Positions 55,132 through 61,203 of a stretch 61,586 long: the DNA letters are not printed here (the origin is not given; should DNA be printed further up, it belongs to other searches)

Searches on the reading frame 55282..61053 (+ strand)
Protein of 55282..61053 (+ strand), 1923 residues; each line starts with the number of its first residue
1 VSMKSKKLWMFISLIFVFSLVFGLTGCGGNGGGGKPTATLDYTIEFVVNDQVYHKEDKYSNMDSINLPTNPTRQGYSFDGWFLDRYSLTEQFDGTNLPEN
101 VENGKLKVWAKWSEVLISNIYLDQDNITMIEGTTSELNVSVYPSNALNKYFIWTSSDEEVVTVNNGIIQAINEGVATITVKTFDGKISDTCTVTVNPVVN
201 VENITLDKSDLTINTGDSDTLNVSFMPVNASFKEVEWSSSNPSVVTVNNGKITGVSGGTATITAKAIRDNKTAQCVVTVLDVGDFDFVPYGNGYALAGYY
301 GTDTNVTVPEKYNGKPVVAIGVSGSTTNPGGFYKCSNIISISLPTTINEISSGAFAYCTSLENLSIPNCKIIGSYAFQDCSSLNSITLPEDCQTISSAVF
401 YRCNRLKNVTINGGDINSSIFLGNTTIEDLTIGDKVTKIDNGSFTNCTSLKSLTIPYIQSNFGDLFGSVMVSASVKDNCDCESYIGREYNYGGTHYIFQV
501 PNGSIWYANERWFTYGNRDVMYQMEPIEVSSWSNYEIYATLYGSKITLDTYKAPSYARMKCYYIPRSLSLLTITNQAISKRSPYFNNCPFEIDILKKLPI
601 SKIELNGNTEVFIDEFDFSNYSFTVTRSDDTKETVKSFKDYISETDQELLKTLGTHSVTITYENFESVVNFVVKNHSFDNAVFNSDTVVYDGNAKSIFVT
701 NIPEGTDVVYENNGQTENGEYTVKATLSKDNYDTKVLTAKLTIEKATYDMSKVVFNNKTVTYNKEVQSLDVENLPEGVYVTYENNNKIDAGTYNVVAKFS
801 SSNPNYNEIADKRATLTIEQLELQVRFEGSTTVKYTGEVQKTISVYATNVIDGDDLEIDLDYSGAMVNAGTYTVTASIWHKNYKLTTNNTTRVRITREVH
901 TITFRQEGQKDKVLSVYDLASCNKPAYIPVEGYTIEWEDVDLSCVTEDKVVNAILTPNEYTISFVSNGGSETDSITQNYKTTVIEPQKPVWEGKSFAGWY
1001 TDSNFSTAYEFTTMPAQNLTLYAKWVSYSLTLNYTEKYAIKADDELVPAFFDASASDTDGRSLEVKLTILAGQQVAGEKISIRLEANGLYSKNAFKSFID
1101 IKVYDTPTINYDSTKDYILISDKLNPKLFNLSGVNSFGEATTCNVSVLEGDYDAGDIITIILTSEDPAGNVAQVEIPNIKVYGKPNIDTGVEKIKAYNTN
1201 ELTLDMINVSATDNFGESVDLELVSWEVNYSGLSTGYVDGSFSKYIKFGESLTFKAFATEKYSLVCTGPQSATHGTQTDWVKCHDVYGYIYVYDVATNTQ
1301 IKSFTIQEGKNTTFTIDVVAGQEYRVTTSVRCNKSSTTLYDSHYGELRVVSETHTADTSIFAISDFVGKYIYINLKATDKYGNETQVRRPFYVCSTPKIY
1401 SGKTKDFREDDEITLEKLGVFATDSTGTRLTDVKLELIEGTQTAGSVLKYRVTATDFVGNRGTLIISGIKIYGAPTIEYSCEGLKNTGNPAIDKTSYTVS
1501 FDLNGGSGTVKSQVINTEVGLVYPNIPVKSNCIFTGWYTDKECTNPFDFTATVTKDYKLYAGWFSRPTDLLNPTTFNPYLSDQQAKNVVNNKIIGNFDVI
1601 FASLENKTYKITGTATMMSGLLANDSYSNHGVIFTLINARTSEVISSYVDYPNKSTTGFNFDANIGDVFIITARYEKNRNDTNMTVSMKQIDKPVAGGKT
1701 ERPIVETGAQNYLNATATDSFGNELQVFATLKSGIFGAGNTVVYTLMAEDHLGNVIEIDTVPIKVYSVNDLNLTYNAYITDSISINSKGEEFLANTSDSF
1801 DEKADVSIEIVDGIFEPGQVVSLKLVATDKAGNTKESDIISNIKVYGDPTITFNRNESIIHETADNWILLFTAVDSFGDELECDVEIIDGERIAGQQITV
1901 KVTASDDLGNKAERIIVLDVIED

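Call 24: search_protein_families(library=pfam, proteins=[window:55282-61053:+], max_evalue=0.001)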
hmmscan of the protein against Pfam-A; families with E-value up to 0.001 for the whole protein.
window:55282-61053:+ (1923 aa): 7 families
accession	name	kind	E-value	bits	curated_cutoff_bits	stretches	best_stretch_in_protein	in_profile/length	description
PF09479.16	Flg_new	-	1.2e-39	134.7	27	3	960-1024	1-65/65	Listeria-Bacteroides repeat domain (List_Bact_rpt)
PF13306.12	LRR_5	-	3.4e-26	92.1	27.7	1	331-451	7-127/127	BspA type Leucine rich repeat region (6 copies)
PF02368.24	Big_2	-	3.7e-20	72.1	22.8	2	201-277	2-79/79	Bacterial Ig-like domain (group 2)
PF22359.2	Big-like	-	2.4e-07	31.3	27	0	154-196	6-47/48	Bacterial Ig-like domain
PF18887.5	MBG_3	-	4.1e-06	27.2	25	1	688-747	10-72/72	MBG domain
PF21461.3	HL_N-beta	-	1.2e-05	25.4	27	1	156-191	19-53/57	Hyaluronate lyase, N-terminal beta-sheet domain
PF13855.12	LRR_8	-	0.0001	22.5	27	0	328-371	17-61/61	Leucine rich repeat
